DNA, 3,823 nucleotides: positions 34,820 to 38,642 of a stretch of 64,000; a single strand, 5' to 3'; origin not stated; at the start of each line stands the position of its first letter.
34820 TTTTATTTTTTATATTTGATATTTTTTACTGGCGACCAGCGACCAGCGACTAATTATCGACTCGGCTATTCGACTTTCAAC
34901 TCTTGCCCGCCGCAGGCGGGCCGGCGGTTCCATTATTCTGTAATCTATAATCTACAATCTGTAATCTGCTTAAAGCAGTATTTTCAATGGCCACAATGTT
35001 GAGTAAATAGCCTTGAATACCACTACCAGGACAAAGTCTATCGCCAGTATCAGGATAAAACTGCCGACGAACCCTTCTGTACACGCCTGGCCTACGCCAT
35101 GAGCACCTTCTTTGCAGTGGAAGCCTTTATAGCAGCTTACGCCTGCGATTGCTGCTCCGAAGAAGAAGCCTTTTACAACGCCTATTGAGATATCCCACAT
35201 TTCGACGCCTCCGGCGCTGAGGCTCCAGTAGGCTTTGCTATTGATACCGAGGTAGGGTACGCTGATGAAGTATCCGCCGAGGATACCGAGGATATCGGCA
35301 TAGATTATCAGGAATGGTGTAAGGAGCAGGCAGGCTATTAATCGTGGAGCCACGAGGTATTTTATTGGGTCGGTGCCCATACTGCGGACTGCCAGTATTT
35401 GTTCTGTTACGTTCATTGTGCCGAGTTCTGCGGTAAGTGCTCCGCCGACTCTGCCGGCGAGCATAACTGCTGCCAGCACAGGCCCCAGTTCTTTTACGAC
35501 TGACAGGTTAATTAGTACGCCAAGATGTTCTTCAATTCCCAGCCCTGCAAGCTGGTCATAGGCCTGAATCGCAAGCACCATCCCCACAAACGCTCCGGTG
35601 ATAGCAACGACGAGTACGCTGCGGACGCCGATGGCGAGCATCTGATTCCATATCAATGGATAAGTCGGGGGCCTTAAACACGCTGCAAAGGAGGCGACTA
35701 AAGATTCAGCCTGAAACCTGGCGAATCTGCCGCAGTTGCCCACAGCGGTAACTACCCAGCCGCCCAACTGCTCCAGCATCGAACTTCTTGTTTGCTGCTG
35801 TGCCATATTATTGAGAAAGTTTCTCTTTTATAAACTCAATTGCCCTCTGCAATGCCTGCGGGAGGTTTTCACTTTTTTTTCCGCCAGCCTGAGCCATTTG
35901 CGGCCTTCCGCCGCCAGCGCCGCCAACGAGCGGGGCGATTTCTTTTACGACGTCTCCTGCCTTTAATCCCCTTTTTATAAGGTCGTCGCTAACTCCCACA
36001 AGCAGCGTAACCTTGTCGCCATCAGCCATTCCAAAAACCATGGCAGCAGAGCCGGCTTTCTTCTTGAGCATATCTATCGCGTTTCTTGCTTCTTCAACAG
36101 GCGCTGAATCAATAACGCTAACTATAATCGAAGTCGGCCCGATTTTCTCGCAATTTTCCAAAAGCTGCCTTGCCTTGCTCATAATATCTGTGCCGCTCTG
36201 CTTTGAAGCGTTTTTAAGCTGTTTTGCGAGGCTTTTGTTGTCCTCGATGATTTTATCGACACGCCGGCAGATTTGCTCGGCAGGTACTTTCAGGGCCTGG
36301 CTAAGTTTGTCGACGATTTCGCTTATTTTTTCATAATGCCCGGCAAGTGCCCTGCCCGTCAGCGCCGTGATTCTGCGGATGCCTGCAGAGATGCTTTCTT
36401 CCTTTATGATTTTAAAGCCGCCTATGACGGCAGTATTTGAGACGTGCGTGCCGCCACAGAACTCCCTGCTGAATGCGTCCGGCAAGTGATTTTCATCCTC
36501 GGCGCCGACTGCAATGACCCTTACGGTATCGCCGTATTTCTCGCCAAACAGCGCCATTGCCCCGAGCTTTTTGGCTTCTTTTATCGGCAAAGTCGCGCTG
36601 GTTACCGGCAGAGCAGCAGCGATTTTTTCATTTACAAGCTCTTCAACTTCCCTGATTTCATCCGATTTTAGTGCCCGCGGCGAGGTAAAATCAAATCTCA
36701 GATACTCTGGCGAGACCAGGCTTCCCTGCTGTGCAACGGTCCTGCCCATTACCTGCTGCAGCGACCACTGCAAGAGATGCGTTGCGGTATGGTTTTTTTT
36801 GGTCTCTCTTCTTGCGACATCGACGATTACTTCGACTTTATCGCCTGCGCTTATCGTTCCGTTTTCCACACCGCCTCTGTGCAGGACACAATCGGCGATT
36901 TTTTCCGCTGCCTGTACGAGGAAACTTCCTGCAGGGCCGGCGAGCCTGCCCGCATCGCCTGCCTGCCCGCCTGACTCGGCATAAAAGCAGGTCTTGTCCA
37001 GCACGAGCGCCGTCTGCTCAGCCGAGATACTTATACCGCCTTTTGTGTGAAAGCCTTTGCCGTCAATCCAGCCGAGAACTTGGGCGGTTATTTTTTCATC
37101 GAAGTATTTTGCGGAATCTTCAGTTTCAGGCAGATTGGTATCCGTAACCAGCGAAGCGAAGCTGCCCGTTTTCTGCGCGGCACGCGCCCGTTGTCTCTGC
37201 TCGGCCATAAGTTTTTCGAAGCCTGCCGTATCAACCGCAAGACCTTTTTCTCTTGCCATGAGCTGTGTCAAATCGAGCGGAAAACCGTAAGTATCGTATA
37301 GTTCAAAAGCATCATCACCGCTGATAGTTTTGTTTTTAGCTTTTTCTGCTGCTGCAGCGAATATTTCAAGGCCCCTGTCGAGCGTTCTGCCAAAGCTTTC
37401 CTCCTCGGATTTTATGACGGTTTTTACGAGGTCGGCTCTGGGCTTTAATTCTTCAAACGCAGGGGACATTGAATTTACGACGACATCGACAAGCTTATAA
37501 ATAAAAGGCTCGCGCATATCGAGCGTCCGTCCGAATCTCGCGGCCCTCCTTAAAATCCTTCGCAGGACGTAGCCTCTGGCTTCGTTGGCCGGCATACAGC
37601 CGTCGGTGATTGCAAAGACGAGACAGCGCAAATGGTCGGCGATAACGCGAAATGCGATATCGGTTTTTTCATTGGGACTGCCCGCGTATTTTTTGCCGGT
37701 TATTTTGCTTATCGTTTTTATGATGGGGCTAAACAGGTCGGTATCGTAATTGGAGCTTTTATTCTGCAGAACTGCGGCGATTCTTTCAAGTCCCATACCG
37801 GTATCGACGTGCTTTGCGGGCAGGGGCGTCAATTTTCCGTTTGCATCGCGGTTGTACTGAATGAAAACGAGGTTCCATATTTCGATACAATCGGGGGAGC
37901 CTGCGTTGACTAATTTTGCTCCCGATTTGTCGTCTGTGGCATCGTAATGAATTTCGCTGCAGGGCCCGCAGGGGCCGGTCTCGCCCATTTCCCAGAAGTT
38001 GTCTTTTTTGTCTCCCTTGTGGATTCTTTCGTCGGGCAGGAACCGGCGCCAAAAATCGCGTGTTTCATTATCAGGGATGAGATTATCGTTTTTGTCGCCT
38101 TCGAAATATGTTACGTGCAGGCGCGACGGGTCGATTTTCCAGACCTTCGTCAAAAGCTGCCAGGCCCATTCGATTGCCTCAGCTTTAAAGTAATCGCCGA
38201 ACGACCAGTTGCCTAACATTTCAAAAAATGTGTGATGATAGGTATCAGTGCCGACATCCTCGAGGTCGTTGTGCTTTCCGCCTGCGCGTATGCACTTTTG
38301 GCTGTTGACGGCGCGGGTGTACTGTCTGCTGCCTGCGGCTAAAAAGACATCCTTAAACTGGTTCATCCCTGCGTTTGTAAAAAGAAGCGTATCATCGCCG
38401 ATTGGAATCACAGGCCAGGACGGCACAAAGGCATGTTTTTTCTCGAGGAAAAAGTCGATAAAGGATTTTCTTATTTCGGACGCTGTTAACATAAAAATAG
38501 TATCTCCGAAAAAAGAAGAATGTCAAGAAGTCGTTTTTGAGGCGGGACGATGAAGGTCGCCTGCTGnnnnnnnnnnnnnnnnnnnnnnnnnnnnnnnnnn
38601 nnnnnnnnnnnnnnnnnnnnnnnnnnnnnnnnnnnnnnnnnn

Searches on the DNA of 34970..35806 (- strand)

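Call 60: search_with_rna_model(model_id=R1, sources=[L001, L002, L003, L004, L005, L006, L007, L008, L009, L010, L011, L012, L013, L014, L015, L016, L017, L018, L019, L020, L021, L022, L023, L024, L025, L026, L027, L028, L029, L030, L031, L032, L033, L034, L035, L036, L037, L038, L039, L040, L041, L042, L043, L044, L045, L046, L047, L048, L049, L050, L051, L052, L053, L054, L055, L056, L057, L058, L059, L060, L061, L062, L063, L064, L065, L066, L067, L068, L069, L070, L071, L072, L073, L074, L075, L076, L077, L078, L079, L080, L201, L202, L203, L204, L205, L206], max_evalue=0.01)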
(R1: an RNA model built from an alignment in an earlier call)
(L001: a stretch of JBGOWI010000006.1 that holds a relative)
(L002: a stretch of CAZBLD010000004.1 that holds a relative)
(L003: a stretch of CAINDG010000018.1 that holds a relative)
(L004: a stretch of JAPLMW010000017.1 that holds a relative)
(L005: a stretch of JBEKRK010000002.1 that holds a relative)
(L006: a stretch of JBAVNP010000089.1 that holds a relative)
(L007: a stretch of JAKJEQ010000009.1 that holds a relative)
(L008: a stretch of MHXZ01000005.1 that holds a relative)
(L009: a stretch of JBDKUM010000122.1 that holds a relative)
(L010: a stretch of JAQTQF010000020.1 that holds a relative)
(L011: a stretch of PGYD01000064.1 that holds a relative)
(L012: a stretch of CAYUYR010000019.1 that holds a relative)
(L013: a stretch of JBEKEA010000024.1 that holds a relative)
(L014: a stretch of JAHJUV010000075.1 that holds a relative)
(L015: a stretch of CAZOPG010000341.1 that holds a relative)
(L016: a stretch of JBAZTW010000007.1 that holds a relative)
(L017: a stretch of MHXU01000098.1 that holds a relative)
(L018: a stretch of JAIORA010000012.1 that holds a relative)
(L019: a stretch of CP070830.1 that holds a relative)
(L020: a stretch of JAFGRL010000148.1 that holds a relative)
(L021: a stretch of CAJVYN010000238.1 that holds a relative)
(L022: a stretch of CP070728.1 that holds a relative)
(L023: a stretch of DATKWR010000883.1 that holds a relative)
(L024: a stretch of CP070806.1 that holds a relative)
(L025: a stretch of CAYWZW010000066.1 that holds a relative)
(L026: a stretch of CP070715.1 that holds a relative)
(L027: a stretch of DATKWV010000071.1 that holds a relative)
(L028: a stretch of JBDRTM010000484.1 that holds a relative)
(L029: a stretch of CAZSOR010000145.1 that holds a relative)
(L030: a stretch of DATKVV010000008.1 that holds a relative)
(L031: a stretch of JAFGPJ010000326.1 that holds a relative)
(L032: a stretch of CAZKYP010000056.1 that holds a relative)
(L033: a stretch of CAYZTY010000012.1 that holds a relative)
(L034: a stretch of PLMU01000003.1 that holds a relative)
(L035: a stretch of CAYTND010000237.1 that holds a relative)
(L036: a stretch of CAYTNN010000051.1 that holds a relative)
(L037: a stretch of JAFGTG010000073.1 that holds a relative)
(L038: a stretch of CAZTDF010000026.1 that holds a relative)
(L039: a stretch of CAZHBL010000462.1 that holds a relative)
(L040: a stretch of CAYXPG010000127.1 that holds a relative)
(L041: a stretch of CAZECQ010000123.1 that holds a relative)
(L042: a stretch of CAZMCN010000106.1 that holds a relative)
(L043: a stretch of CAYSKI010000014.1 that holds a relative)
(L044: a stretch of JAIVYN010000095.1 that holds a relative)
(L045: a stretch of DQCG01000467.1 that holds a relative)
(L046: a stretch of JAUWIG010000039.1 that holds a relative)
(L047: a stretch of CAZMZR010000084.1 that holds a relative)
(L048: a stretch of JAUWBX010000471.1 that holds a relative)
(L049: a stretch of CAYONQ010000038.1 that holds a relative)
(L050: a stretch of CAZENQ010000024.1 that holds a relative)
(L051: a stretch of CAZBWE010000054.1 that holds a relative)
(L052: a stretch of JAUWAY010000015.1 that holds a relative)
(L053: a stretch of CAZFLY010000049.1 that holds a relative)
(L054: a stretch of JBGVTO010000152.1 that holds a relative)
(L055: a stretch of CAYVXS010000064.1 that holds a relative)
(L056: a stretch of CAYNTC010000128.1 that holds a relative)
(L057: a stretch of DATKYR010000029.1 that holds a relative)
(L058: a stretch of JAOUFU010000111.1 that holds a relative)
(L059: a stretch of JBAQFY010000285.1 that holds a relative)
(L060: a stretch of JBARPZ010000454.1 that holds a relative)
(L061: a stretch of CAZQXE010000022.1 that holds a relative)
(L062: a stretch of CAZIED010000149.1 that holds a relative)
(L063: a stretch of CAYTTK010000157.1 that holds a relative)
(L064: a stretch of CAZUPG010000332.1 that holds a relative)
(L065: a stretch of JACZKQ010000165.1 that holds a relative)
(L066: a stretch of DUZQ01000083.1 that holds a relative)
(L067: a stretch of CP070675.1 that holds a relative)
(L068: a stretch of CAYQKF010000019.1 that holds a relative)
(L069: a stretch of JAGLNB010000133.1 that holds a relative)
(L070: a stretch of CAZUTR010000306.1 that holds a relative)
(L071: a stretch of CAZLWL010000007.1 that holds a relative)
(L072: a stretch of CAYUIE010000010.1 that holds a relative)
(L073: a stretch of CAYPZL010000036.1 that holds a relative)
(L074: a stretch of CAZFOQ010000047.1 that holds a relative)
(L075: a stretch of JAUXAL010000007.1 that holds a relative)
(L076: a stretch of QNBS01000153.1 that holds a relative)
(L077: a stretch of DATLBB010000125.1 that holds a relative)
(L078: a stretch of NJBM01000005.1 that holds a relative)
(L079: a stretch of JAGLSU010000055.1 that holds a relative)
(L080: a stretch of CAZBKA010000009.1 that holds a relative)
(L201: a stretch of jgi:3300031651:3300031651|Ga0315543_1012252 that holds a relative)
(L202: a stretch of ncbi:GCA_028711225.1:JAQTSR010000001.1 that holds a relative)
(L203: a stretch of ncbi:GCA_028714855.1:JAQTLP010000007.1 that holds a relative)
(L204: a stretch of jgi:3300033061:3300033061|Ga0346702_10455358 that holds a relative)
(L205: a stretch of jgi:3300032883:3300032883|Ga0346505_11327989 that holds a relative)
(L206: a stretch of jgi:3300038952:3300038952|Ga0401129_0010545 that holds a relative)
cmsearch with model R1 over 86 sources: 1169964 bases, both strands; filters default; matches with E-value up to 0.01: 6.
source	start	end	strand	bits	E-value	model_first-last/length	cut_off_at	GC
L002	17610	17651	+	68.3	1.3e-15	1-42/42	no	0.57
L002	17872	17913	+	66.6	3.8e-15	1-42/42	no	0.52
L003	19628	19669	+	59.9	2.8e-13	1-42/42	no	0.64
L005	19428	19481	+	44.6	5.5e-09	1-42/42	no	0.57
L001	20661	20763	+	32.4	1.4e-05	1-42/42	no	0.4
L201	3921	3961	+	29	0.00012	1-42/42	no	0.56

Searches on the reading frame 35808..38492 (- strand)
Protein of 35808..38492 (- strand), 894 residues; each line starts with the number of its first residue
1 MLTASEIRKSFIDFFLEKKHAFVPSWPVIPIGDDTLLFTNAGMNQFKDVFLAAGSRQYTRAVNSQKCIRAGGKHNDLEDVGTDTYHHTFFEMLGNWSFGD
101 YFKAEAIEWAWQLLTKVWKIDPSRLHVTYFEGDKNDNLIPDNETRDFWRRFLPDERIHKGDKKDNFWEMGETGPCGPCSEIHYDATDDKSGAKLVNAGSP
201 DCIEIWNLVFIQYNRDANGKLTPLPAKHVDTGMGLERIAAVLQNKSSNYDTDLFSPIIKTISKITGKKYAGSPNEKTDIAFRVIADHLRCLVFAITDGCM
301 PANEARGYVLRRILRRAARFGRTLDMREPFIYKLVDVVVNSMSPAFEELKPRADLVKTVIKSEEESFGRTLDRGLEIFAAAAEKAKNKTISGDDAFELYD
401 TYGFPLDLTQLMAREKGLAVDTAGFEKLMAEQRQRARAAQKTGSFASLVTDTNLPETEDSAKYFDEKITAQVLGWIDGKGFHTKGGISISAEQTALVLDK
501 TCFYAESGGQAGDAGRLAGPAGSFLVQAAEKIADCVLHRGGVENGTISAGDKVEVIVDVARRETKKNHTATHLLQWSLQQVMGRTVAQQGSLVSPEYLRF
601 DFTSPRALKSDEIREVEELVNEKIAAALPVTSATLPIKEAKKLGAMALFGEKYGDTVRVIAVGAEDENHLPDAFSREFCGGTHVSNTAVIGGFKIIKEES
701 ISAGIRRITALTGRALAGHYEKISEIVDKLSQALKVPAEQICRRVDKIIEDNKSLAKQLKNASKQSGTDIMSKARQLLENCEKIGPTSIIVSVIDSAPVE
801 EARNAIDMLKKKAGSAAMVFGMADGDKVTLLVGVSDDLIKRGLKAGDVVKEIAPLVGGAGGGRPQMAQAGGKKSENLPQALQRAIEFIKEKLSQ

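Call 3: search_protein_families(library=pfam, proteins=[window:35808-38492:-])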
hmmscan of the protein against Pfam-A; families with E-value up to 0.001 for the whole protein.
window:35808-38492:- (894 aa): 3 families
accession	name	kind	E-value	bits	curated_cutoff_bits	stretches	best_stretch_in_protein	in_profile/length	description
PF01411.24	tRNA-synt_2c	-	9.4e-211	701.5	30.3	1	6-559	1-550/552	tRNA synthetases class II (A)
PF02272.25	DHHA1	-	2e-19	70.4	25.9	1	788-890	3-102/102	DHHA1 domain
PF07973.19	tRNA_SAD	-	4.4e-15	55.8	24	1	657-708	1-43/44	Threonyl and Alanyl tRNA synthetase second additional domain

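Call 4: search_protein_families(library=ncbifam, proteins=[window:35808-38492:-])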
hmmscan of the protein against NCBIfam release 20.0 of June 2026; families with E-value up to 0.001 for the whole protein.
window:35808-38492:- (894 aa): 4 families
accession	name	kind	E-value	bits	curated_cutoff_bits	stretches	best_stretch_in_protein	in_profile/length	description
TIGR00344.1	alaS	equivalog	3.4e-292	971.7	457.05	1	6-871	1-847/847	alanine--tRNA ligase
NF002436.0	PRK01584.1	equivalog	3.3e-164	547.6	529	2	3-441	2-439/595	alanine--tRNA ligase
TIGR03683.1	A-tRNA_syn_arch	equivalog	2.9e-117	393.1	744.7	3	283-888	330-901/902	alanine--tRNA ligase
NF040865.1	a_tRNA_ed_AlaXM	equivalog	1.1e-30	107.1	300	1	491-709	21-230/234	alanyl-tRNA editing protein AlaXM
